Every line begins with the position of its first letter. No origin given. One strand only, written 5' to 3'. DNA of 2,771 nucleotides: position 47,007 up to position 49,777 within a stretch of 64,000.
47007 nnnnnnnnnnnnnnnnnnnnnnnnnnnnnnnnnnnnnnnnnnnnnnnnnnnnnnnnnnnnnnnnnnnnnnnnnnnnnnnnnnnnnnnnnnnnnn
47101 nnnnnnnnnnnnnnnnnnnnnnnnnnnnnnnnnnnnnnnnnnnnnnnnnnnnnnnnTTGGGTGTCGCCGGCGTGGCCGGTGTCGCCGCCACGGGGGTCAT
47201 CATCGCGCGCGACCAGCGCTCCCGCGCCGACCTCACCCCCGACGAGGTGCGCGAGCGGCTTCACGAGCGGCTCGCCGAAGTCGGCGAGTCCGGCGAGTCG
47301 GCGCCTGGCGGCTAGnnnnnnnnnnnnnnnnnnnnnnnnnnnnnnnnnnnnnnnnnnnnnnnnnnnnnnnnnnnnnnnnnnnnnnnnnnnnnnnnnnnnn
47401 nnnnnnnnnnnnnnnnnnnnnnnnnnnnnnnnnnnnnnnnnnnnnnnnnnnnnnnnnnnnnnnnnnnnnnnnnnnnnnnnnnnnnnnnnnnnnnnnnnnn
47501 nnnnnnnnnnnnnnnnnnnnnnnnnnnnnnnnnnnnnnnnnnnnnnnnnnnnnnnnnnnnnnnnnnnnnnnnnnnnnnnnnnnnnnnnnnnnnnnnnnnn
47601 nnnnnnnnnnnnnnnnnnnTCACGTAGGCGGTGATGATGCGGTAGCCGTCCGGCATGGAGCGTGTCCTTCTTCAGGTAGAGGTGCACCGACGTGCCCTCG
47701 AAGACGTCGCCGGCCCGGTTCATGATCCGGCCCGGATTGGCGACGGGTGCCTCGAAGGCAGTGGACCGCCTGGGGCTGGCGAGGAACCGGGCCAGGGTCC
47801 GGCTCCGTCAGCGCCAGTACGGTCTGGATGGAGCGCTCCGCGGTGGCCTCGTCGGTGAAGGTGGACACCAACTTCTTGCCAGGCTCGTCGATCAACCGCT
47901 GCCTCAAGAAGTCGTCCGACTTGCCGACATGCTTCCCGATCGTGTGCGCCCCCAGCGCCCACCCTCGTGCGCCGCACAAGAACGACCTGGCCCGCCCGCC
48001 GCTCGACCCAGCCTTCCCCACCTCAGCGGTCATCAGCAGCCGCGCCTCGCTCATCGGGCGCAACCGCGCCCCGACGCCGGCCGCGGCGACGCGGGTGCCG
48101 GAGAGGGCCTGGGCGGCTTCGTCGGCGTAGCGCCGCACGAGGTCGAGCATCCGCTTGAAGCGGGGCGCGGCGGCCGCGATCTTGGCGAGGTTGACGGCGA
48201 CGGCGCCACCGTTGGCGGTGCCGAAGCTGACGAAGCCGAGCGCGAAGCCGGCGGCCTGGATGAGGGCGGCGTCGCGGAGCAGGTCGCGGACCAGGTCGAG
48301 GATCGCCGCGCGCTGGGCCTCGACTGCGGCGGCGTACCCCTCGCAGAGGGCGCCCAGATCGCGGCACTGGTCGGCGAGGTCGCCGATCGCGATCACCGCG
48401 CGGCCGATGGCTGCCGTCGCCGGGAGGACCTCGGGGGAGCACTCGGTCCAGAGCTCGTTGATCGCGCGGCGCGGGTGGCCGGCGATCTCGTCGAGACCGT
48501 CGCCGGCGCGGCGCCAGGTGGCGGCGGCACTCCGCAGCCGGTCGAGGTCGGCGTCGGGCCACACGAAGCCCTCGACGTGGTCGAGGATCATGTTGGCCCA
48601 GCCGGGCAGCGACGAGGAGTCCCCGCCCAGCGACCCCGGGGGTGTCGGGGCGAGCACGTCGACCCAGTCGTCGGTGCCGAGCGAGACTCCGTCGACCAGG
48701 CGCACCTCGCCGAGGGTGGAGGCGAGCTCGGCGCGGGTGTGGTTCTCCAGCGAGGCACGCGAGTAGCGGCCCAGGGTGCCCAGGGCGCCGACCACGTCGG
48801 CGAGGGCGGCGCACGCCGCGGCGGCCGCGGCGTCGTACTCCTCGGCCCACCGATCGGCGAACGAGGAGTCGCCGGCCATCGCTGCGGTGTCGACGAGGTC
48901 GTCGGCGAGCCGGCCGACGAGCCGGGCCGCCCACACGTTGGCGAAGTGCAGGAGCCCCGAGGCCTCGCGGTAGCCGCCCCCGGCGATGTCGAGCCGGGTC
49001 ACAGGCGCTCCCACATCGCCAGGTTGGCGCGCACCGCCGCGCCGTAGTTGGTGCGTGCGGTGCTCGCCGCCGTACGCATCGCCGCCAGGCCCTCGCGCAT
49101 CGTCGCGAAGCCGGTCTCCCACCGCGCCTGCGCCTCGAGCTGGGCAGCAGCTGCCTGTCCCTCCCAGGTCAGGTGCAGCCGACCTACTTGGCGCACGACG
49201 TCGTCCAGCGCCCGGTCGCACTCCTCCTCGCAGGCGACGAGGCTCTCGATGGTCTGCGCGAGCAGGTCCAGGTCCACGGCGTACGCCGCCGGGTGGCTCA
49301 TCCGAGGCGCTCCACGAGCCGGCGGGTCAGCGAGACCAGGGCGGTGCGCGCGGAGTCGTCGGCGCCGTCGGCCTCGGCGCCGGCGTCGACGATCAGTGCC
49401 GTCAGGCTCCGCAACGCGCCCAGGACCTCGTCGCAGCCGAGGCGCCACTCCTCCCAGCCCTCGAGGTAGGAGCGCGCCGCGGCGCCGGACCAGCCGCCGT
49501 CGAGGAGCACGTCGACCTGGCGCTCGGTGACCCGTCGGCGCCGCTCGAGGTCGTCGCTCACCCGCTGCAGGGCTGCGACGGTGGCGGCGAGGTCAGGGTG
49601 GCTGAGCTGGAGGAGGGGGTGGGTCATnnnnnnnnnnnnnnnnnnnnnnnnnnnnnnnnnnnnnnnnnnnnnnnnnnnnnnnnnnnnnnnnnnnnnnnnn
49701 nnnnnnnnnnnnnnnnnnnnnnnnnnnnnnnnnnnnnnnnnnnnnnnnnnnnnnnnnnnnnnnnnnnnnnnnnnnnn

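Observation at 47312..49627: esxF-esxE-cpnT-like type VII secretion locus carrying an RNase-A-like toxin and CdiI-like immunity gene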

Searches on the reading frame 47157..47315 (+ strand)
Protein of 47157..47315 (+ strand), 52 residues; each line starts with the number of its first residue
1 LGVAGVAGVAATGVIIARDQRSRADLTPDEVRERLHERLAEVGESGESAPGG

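Call 68: search_protein_families(library=pfam, max_evalue=0.001, proteins=[window:47157-47315:+])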
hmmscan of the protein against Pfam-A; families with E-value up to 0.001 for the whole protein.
window:47157-47315:+ (52 aa): 0 families

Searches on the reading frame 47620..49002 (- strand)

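Call 7: search_protein_families(library=pfam, max_evalue=1, proteins=[window:47620-49002:-])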
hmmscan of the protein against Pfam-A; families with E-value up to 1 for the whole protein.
window:47620-49002:- (460 aa): 2 families
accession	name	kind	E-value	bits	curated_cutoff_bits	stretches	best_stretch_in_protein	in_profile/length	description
PF25547.1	WXG100_2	-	6.5e-11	42.9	27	1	144-273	14-147/150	WXG100 like domain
PF18431.6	RNAse_A_bac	-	2.5e-10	41.6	27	1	352-397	1-46/113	Bacterial CdiA-CT RNAse A domain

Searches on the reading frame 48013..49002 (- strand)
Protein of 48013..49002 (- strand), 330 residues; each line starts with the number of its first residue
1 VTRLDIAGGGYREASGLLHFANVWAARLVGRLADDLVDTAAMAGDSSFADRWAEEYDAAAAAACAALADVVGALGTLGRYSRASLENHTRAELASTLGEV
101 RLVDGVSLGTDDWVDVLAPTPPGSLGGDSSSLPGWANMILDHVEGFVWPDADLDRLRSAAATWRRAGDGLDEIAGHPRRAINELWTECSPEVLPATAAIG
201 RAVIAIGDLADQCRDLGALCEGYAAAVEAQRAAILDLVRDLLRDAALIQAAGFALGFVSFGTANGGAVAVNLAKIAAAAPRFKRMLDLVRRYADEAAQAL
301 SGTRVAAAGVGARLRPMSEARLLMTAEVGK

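Call 42: find_homologous_proteins(query=A2, max_evalue=0.001)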
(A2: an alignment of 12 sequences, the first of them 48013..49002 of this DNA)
Query A2 (12 sequences) (330 aa, profile of the alignment): 249 proteins with E <= 0.001 among 8000 candidates; the best 120 are listed.
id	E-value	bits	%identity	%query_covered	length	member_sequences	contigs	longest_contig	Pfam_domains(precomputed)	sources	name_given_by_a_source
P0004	2.5e-144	499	71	100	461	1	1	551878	PF25547.2,PF18431.7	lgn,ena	-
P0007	6.0e-144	497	64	100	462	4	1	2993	PF25547.2,PF18431.7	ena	-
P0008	6.3e-144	497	64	100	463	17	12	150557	PF25547.2,PF18431.7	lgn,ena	-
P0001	8.2e-141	487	100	100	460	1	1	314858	PF25547.2,PF18431.7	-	-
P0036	7.8e-140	484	51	88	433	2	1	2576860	PF25547.2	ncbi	-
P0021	3.2e-137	475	49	100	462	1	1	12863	PF25547.2,PF18431.7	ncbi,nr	ncbi:MAG: hypothetical protein JWN84_1367 [Nocardioides sp.]|nr:hypothetical protein [Nocardioides s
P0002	7.7e-137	474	80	100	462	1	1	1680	PF25547.2,PF18431.7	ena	-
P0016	5.3e-136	471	55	100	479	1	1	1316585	PF25547.2,PF18431.7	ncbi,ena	-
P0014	1.5e-135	470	71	100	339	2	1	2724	PF25547.2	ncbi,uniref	ncbi:hypothetical protein, partial [Nocardioides sp.]|uniref:WXG100-like domain-containing protein n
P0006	3.0e-135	469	71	99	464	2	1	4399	PF25547.2,PF18431.7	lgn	-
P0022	4.9e-135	468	55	100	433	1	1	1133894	PF25547.2,PF18431.7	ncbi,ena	-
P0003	2.5e-134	466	79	100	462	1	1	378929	PF25547.2,PF18431.7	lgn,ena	-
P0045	2.8e-134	466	46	78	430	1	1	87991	PF25547.2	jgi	jgi:hypothetical protein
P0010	6.4e-133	461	71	100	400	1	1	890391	PF25547.2,PF18431.7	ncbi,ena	-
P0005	8.8e-133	461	69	100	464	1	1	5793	PF25547.2,PF18431.7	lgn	-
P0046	2.5e-132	459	46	91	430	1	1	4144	PF25547.2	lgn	-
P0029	4.1e-132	458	47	98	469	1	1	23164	PF25547.2,PF18431.7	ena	-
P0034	1.7e-131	456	45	99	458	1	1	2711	PF25547.2,PF18431.7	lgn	-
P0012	1.8e-131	456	66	99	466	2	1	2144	PF25547.2,PF18431.7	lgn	-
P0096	2.1e-131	456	43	89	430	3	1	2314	PF25547.2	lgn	-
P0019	3.2e-131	456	50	100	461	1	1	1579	PF25547.2,PF18431.7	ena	-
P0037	3.2e-130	452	50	91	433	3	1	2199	PF25547.2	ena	-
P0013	3.6e-129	449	63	99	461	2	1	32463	PF25547.2,PF18431.7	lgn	-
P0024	1.0e-128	447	49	100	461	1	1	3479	PF25547.2,PF18431.7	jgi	jgi:hypothetical protein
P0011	1.0e-128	447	63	99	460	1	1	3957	PF25547.2,PF18431.7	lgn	-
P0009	2.2e-128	446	67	99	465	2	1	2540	PF25547.2,PF18431.7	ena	-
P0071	6.6e-128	445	43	97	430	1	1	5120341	PF25547.2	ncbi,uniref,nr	ncbi:hypothetical protein G5V58_01030 [Nocardioides anomalus]|uniref:Outer membrane channel protein 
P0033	4.5e-126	439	50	84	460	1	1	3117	PF25547.2,PF18431.7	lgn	-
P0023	9.7e-126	437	49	98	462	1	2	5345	PF25547.2,PF18431.7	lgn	-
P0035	1.5e-125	437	54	87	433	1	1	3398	PF25547.2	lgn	-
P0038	2.2e-125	436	49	95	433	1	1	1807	PF25547.2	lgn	-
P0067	3.7e-125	436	43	85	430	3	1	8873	PF25547.2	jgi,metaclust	metaclust:\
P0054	8.0e-125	434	44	93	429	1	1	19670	PF25547.2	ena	-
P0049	5.6e-124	432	45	90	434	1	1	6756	PF25547.2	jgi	jgi:hypothetical protein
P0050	1.9e-123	430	44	94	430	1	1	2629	PF25547.2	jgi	jgi:hypothetical protein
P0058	2.7e-123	429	44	87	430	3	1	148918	PF25547.2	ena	-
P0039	4.0e-123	429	48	95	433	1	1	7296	PF25547.2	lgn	-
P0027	4.5e-123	429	50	97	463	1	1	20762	PF25547.2,PF18431.7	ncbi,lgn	-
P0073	1.5e-122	427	43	87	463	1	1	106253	PF25547.2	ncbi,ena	-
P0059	1.7e-122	427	44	90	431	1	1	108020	PF25547.2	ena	-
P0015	2.5e-122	426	52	99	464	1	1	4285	PF25547.2,PF18431.7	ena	-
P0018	3.3e-122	426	51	100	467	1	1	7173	PF25547.2,PF18431.7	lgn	-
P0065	3.5e-122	426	44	87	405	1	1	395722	PF25547.2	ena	-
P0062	4.9e-122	425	44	87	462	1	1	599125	PF25547.2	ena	-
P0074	1.1e-121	424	43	87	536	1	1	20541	PF25547.2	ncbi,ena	-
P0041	2.7e-121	423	42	87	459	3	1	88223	PF25547.2,PF18431.7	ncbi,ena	-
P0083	5.9e-121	422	42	90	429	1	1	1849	PF25547.2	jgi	jgi:hypothetical protein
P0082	8.7e-121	421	43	87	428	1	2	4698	PF25547.2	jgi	-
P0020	1.2e-120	421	52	100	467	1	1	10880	PF25547.2,PF18431.7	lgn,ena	-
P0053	3.1e-120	419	44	94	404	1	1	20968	PF25547.2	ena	-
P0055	3.8e-120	419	47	80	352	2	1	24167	PF25547.2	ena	-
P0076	3.9e-120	419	40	96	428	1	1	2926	PF25547.2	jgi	-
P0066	4.1e-120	419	44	89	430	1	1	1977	PF25547.2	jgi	jgi:hypothetical protein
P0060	4.4e-120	419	46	82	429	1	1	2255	PF25547.2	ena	-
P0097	9.7e-120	418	41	87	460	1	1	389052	PF25547.2,PF18431.7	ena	-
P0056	2.1e-119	417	45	84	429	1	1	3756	PF25547.2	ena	-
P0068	3.9e-119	416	46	85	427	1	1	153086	PF25547.2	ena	-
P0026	5.0e-119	415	48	98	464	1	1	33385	PF25547.2,PF18431.7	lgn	-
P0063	1.1e-118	414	44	90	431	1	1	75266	PF25547.2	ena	-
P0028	1.1e-118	414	51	99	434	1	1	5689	PF25547.2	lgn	-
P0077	4.6e-118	412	43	89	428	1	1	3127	PF25547.2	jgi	jgi:hypothetical protein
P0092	8.5e-118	411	33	78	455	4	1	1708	PF25547.2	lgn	-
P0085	9.5e-118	411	44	86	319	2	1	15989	PF25547.2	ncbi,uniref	ncbi:MAG TPA: hypothetical protein VFV89_04045, partial [Nocardioides sp.]|uniref:WXG100-like domain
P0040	2.0e-117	410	50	87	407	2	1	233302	PF25547.2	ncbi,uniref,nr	ncbi:hypothetical protein [Nocardioides rubriscoriae]|uniref:WXG100-like domain-containing protein n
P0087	2.4e-117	410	42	86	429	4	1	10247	PF25547.2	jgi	jgi:hypothetical protein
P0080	2.6e-117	410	44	89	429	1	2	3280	PF25547.2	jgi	jgi:hypothetical protein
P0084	9.4e-117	408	43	74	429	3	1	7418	PF25547.2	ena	-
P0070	2.5e-116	407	44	89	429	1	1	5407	PF25547.2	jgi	jgi:hypothetical protein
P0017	4.2e-116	406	48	99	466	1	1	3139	PF25547.2,PF18431.7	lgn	-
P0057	4.9e-116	406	48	78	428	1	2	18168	PF25547.2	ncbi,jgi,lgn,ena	-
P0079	6.1e-116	405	46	82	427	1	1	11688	PF25547.2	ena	-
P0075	7.1e-116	405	46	81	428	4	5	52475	PF25547.2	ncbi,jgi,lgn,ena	-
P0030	1.7e-115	404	52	100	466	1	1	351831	PF25547.2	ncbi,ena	-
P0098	2.8e-115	403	42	85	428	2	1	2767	PF25547.2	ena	-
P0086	1.3e-114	401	44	88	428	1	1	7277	PF25547.2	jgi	jgi:hypothetical protein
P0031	1.8e-114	400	48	95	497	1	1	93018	PF06013.19,PF25547.2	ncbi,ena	-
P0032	7.9e-114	398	53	97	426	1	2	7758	PF25547.2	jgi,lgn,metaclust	metaclust:\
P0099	2.3e-111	390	34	87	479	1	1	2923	PF25547.2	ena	-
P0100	3.3e-111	390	42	84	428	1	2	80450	PF25547.2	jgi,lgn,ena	-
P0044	5.1e-111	389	49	95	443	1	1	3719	PF25547.2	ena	-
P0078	5.9e-111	389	45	82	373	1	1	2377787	PF25547.2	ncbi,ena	-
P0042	6.9e-111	389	49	94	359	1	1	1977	PF25547.2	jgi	jgi:hypothetical protein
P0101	1.8e-110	387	48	85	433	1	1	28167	PF25547.2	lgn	-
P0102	1.9e-110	387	48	94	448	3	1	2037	PF25547.2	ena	-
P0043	1.1e-109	385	49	94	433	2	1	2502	PF25547.2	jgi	jgi:hypothetical protein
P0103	2.2e-107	377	45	89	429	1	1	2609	PF25547.2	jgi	jgi:hypothetical protein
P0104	2.0e-106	374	50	88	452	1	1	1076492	PF25547.2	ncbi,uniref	ncbi:hypothetical protein GCM10023340_15930 [Nocardioides marinquilinus]|uniref:Outer membrane chann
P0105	4.5e-106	373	38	99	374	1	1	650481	PF25547.2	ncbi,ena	-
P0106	8.5e-106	372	48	85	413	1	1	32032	PF25547.2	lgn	-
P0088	2.2e-105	371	45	71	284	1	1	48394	PF25547.2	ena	-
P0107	2.3e-105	371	30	78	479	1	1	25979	PF25547.2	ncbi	ncbi:MAG: hypothetical protein ABIQ59_01800 [Nocardioidaceae bacterium]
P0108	2.3e-105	371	31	78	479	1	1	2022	PF25547.2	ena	-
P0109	5.6e-105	369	30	78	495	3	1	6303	PF25547.2,PF14021.13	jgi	jgi:hypothetical protein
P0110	3.2e-104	367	37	99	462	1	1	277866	PF25547.2,PF18431.7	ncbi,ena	-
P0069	3.7e-104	367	43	87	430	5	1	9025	PF25547.2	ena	-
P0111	8.2e-103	362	28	78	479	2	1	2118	PF25547.2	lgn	-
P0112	1.9e-102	361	40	77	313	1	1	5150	PF25547.2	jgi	jgi:hypothetical protein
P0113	3.4e-102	360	30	78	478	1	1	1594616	PF25547.2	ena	-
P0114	5.5e-102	359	41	67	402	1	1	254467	PF25547.2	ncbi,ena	-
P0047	5.6e-102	359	44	84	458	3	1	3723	PF25547.2,PF18431.7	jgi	jgi:hypothetical protein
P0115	1.4e-101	358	44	84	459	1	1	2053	PF25547.2,PF18431.7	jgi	-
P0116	1.9e-101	358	43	86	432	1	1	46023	PF25547.2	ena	-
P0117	5.3e-101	356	40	99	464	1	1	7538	PF25547.2,PF18431.7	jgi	jgi:hypothetical protein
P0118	8.3e-101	356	31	98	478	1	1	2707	PF25547.2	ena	-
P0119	1.5e-99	351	38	99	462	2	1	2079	PF25547.2,PF18431.7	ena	-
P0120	4.6e-99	350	46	72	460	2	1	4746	PF25547.2,PF18431.7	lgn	-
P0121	3.5e-98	347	32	97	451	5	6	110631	PF25547.2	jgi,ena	-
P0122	5.5e-98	346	30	97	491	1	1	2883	PF25547.2,PF14021.13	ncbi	-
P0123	2.0e-97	344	38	94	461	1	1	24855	PF25547.2,PF18431.7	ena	-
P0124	4.5e-97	343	37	95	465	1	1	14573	PF25547.2,PF18431.7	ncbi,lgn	-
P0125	1.9e-96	341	35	87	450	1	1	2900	PF11429.13,PF25547.2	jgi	jgi:hypothetical protein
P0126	3.0e-96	341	35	78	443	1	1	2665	PF25547.2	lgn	-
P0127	7.3e-96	339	31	99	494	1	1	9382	PF25547.2,PF14021.13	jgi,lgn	jgi:hypothetical protein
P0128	3.5e-95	337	34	97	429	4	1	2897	PF25547.2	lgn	-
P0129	9.2e-95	336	35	78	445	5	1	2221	PF11429.13,PF25547.2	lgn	-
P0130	1.2e-94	335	32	97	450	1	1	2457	PF11429.13,PF25547.2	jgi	jgi:hypothetical protein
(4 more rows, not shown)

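Call 43: search_protein_families(library=pfam, max_evalue=0.01, proteins=[P0109, P0122, P0125, P0099, P0107, P0121, P0105])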
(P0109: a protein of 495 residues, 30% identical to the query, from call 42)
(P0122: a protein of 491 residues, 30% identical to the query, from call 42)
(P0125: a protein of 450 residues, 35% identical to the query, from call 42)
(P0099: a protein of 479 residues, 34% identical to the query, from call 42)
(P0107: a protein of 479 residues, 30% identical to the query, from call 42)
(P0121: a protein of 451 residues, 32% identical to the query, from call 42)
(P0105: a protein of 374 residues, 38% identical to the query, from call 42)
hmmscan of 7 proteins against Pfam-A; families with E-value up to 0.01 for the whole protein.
P0109 (495 aa): 2 families
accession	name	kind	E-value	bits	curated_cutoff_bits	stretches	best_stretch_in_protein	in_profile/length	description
PF14021.12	TNT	-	4.1e-30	104.5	27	1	407-494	2-88/88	Tuberculosis necrotizing toxin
PF25547.1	WXG100_2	-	3.3e-09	37.3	27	1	135-260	8-136/150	WXG100 like domain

P0122 (491 aa): 2 families
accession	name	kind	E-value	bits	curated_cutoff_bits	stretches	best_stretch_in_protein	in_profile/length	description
PF14021.12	TNT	-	3.9e-30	104.6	27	1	403-490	2-88/88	Tuberculosis necrotizing toxin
PF25547.1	WXG100_2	-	4.7e-09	36.8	27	1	131-257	8-139/150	WXG100 like domain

P0125 (450 aa): 2 families
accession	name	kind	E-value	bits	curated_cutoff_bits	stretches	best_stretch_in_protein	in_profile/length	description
PF11429.13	Colicin_D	-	1.8e-18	67.1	25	1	356-440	1-83/84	Colicin D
PF25547.1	WXG100_2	-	2.2e-10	41.1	27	1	143-264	8-133/150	WXG100 like domain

P0099 (479 aa): 1 family
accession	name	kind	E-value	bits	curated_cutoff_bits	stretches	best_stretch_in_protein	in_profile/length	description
PF25547.1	WXG100_2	-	6.2e-09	36.4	27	1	135-281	8-148/150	WXG100 like domain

P0107 (479 aa): 1 family
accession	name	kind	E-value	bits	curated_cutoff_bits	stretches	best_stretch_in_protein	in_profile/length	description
PF25547.1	WXG100_2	-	8.5e-10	39.2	27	1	135-264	8-133/150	WXG100 like domain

P0121 (451 aa): 1 family
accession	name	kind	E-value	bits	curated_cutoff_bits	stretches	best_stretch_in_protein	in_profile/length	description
PF25547.1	WXG100_2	-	4.6e-08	33.6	27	1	139-273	10-140/150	WXG100 like domain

P0105 (374 aa): 1 family
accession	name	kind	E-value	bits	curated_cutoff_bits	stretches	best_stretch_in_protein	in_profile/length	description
PF25547.1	WXG100_2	-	1.4e-13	51.5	27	1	135-273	6-149/150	WXG100 like domain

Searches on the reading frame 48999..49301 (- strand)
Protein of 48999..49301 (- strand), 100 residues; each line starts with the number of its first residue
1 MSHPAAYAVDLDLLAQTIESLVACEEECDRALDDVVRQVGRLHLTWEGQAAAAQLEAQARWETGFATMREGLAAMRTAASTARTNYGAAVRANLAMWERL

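Call 7: search_protein_families(library=pfam, max_evalue=1, proteins=[window:48999-49301:-])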
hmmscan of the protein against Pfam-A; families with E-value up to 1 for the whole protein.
window:48999-49301:- (100 aa): 2 families
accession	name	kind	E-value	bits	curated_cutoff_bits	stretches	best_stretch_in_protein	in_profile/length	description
PF06013.18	WXG100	-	3.7e-11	43.6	27.3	1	7-87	2-82/86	Proteins of 100 residues with WXG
PF19492.4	DUF6027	-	0.056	14.2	25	1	30-97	6-72/134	Family of unknown function (DUF6027)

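Call 70: search_solved_structures(query=window:48999-49301:-, max_evalue=1)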
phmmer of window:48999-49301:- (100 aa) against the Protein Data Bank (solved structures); distinct sequences matched with E-value up to 1: 2.
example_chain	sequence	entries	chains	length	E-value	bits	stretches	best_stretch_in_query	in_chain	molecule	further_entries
4i0x_B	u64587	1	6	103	1.4e-05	28.8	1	6-96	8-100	ESAT-6-like protein MAB_3113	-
4lws_B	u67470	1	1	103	0.0001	26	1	32-97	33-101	Uncharacterized protein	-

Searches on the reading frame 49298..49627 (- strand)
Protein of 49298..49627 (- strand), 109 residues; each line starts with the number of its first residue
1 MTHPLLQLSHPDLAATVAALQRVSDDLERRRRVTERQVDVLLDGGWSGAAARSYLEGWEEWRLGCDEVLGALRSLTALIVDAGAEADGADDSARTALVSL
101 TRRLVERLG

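Call 7: search_protein_families(library=pfam, max_evalue=1, proteins=[window:49298-49627:-])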
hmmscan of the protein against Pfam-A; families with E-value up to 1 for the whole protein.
window:49298-49627:- (109 aa): 1 family
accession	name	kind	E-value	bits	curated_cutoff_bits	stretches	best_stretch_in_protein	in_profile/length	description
PF06013.18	WXG100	-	9.7e-10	39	27.3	1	7-85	3-80/86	Proteins of 100 residues with WXG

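Call 69: search_solved_structures(query=window:49298-49627:-, max_evalue=1)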
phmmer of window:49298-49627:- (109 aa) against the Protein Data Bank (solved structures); distinct sequences matched with E-value up to 1: 9.
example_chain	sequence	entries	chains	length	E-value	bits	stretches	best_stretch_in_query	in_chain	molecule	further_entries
8fre_A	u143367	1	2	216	9e-08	35.6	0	62-101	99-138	RBL4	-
4i0x_A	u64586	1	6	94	0.00011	25.7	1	23-96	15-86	ESAT-6-like protein MAB_3112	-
4i0x_B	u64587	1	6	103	0.017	18.7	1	33-96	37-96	ESAT-6-like protein MAB_3113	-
1n0r_A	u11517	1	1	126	0.061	16.9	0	75-98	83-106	4 ankyrin repeats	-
4i19_A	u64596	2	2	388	0.062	16.9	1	24-66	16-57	Epoxide hydrolase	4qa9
1eer_A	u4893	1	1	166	0.29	14.7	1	55-95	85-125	ERYTHROPOIETIN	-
1buy_A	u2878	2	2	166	0.54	13.9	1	55-95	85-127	PROTEIN (ERYTHROPOIETIN)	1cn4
3fav_B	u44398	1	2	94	0.93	13.1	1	40-85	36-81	6 kDa early secretory antigenic target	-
1wa8_B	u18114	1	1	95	0.93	13.1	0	40-85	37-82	6 KDA EARLY SECRETORY ANTIGENIC TARGET (ESAT-6)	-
